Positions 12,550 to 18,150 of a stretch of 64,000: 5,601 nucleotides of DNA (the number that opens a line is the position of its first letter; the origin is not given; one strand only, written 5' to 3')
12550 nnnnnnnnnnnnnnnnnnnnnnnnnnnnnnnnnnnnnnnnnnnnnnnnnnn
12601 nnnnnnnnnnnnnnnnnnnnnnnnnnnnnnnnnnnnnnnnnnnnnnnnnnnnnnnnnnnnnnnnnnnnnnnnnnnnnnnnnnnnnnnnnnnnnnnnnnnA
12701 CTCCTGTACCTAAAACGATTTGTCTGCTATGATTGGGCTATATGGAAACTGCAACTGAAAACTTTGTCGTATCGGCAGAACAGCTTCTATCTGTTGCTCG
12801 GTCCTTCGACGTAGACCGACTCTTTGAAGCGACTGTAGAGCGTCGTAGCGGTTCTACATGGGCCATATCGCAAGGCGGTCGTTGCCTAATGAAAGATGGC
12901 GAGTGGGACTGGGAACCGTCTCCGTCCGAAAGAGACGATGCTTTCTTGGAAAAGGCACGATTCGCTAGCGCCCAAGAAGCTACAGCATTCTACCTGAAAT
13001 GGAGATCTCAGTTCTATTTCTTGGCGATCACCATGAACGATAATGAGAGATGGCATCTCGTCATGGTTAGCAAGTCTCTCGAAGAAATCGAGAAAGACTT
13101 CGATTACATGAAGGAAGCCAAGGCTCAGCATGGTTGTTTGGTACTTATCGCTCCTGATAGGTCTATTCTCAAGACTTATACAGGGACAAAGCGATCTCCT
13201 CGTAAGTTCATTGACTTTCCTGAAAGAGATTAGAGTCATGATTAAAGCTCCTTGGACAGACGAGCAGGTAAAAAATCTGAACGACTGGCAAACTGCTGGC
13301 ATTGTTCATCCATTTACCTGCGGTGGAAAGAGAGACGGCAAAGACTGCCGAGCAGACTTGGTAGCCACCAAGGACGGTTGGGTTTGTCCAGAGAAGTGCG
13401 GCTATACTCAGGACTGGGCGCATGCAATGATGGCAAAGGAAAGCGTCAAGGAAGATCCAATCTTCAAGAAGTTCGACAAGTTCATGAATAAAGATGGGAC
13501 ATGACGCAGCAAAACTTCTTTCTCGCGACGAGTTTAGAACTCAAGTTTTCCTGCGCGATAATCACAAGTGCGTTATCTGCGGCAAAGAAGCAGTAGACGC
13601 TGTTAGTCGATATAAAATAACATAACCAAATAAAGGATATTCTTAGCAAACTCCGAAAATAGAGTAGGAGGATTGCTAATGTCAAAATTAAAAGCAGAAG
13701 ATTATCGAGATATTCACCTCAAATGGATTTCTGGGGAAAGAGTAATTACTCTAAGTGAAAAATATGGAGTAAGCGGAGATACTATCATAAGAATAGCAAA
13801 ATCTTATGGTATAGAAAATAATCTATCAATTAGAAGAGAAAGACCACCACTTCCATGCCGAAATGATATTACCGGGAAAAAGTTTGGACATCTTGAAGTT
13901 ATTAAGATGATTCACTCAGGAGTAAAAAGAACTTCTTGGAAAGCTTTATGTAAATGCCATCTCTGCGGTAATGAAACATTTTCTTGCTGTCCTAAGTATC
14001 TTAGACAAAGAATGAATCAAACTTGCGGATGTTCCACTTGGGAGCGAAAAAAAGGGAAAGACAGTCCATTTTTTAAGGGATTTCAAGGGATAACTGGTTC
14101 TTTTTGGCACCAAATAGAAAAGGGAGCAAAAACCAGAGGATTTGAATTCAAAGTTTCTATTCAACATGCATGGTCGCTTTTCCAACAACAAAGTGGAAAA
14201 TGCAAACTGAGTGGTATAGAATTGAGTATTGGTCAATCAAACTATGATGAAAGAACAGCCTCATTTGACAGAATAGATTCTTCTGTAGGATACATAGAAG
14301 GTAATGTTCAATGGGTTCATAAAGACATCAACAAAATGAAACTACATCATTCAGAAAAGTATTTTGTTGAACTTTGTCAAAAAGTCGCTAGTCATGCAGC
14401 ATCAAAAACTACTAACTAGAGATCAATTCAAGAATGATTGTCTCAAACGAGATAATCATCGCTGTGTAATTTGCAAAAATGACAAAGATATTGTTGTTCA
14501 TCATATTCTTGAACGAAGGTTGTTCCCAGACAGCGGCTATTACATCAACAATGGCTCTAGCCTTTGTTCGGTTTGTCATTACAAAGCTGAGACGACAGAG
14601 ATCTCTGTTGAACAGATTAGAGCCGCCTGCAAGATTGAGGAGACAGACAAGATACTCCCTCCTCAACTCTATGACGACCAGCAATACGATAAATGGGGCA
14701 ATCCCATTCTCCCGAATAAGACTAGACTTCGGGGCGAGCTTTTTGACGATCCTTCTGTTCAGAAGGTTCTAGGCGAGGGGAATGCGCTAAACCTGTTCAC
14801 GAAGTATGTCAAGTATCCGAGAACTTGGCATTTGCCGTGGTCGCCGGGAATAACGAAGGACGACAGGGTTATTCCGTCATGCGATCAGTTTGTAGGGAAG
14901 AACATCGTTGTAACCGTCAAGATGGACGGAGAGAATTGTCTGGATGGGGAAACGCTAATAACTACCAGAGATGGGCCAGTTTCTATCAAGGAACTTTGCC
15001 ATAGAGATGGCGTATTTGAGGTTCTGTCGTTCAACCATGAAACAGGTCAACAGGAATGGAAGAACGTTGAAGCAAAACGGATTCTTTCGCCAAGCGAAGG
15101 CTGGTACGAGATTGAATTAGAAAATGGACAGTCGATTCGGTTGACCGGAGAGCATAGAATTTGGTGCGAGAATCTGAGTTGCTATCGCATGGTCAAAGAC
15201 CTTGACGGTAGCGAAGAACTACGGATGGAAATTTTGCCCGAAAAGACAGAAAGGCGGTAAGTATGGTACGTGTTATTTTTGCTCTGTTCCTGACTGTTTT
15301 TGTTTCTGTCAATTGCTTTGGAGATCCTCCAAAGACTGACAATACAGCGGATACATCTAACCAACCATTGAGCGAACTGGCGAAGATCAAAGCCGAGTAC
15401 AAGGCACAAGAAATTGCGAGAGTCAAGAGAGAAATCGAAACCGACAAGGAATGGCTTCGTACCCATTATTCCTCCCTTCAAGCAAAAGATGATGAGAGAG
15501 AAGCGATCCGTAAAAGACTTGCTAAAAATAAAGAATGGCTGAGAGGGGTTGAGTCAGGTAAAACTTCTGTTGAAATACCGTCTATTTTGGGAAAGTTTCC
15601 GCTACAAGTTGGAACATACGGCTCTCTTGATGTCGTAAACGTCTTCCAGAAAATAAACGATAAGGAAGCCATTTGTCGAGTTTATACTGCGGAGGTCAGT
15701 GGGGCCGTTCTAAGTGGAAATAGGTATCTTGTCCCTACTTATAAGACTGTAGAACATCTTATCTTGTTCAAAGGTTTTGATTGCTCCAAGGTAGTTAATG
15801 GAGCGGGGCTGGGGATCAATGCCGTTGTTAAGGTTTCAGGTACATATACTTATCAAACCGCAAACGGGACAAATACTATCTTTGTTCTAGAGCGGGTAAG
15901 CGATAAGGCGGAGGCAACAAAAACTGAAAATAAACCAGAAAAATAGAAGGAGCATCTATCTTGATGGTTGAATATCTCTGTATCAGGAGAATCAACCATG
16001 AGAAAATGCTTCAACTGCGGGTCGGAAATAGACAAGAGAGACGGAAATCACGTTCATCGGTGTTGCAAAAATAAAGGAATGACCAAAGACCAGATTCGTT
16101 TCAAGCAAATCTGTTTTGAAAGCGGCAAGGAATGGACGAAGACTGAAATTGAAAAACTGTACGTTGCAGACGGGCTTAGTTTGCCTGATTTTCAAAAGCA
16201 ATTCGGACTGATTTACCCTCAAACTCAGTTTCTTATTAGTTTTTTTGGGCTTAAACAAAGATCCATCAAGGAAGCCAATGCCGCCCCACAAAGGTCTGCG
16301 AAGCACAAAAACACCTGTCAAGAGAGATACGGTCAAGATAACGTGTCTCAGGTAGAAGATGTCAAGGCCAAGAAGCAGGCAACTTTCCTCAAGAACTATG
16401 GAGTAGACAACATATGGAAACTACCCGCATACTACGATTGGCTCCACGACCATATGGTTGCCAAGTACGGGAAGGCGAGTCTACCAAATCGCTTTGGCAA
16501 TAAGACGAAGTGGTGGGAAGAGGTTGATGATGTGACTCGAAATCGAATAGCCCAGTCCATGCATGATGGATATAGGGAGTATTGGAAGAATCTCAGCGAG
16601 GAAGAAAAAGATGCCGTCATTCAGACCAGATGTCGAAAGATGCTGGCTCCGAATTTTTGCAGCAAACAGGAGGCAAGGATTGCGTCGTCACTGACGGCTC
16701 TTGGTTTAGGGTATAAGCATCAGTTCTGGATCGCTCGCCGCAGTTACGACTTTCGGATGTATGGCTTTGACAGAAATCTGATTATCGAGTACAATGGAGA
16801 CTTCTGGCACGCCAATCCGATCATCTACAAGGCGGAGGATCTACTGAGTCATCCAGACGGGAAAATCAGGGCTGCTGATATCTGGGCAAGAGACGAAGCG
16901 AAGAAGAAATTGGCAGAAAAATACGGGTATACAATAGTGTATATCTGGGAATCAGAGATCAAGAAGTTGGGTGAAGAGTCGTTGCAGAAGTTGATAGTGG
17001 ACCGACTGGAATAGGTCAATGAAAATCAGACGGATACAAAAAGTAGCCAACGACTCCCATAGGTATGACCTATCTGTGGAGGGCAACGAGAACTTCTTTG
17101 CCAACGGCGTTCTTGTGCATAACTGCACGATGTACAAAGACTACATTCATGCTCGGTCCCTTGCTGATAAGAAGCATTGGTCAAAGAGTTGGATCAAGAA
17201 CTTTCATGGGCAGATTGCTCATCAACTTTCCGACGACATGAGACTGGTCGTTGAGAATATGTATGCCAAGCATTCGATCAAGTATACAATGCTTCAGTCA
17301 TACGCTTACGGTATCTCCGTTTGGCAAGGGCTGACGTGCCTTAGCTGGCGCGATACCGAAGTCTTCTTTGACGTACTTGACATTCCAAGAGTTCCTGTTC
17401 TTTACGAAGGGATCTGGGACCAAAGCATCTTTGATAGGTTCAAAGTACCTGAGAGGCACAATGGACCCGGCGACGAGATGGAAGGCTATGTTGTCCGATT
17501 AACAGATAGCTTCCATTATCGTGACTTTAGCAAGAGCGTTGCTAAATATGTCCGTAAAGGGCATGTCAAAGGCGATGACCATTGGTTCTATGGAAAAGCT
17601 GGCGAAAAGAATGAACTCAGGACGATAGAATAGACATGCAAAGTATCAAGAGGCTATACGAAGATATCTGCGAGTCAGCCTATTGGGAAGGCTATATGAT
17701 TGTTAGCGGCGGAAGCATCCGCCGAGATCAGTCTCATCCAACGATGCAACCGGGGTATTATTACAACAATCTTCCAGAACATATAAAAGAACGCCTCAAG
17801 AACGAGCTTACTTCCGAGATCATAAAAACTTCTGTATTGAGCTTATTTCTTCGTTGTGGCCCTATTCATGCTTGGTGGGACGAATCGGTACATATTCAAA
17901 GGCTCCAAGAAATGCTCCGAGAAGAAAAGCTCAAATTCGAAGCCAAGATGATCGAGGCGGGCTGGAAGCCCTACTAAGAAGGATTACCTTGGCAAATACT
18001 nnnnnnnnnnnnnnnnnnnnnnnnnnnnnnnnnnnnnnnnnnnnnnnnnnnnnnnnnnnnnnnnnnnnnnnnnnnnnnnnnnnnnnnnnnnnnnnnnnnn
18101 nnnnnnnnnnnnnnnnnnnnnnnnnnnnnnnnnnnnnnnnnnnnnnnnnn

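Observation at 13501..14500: HNH homing-endonuclease cassette inserted into the 5' end of the HNH/RNA-ligase gene, leaving a synonymously recoded duplicate of the gene start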

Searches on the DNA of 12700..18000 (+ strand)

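Call 8: search_dna_similar(query=window:12700-18000:+, collection=phages, mode=distant, max_rows=30)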
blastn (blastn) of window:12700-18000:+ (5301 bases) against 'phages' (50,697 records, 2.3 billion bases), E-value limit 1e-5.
Records with a match: 4; places in all: 4; records where one place covers at least 80% of the query: 0.
Best place of each record, by identity: 80-90% 2; 60-80% 2.
By first word of the organism name: Streptomyces 2; uncultured 2.
By host as written in the record: - 2; Streptomyces sanglieri UNT16F27A 1; Streptomyces viridochromogenes DSM40736 1.
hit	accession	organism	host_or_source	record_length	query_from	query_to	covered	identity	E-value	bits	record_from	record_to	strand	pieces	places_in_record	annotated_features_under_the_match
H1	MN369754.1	Streptomyces phage Limpid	Streptomyces sanglieri UNT16F27A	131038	1559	1681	2%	72.0%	2e-6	64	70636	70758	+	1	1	101: hypothetical protein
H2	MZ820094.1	Streptomyces phage Jada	Streptomyces viridochromogenes DSM40736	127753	1568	1686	2%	72.7%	5e-7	65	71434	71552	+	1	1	107: HNH endonuclease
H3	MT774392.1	uncultured phage cr128_1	human feces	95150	1558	1613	1%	83.9%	6e-6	62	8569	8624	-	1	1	hypothetical protein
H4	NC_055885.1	uncultured phage cr128_1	human feces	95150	1558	1613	1%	83.9%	6e-6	62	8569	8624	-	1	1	endonuclease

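Call 79: search_rna_families(source=window, start=13480, end=14620, threshold=evalue, max_evalue=10)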
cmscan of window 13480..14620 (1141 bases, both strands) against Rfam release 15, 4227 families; matches with E-value up to 10: 5.
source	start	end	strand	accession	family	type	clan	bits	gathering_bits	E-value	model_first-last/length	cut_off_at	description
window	14428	14512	-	RF00134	snoZ196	Gene; snRNA; snoRNA; CD-box;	CL00054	19.6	55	7.8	1-84/84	no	Small nucleolar RNA Z196/R39/R59 family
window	14430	14510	-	RF00349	snoR11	Gene; snRNA; snoRNA; CD-box;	-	17.4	50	8.8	1-90/90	no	Small nucleolar RNA R11/Z151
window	14325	14373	-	RF00686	mir-338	Gene; miRNA;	-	15.6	57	9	1-69/69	no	mir-338 microRNA precursor family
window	14420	14508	-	RF01506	Afu_294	Gene; snRNA; snoRNA; CD-box;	-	14.6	43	6.3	1-83/83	no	A. fumigatus snoRNA Afu_294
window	13650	13670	+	RF02914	DUF805b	Cis-reg;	CL00115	12.6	35.6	2.5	1-35/35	no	DUF805b RNA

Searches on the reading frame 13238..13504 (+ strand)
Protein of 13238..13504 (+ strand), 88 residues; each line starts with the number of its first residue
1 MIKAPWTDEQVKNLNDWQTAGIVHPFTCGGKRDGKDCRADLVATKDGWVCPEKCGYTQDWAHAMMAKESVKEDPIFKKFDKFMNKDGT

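Call 6: search_protein_families(library=pfam, proteins=[window:13238-13504:+], max_evalue=0.01)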
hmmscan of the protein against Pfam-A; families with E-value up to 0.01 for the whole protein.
window:13238-13504:+ (88 aa): 0 families

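Call 16: find_encoding_contigs(protein=window:13238-13504:+, flank=8000, max_places=10)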
Protein window:13238-13504:+ (88 aa): 4 contigs read that carry it; 4 places shown.
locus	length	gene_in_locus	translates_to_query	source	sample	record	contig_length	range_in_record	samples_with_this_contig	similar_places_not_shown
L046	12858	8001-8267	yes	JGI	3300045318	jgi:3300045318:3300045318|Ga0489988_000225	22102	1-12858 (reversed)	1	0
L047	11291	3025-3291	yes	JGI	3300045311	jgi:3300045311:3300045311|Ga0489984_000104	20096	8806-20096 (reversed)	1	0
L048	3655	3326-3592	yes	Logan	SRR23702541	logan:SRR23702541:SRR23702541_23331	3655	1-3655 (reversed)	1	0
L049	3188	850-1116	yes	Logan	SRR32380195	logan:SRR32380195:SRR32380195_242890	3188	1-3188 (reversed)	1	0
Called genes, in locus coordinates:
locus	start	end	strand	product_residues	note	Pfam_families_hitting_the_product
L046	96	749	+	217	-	-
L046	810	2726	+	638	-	PF22745:Nlig-Ia, PF01653:DNA_ligase_aden, PF03120:OB_DNA_ligase, PF00533:BRCT, PF12738:PTCB-BRCT (faint)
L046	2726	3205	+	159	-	-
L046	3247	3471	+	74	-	-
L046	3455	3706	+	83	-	-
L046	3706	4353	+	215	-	-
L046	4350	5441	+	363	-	-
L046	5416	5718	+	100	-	-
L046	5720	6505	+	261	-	PF11539:DUF3228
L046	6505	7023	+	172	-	-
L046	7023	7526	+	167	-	-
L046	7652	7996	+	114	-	-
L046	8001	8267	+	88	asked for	-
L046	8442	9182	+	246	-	-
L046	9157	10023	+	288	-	-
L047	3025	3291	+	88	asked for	-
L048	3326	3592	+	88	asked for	-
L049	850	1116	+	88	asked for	-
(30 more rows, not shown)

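Call 33: search_protein_families(library=phrogs, proteins=[window:13238-13501:+], max_evalue=0.001)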
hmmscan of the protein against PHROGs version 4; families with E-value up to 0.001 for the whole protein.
window:13238-13501:+ (88 aa): 0 families
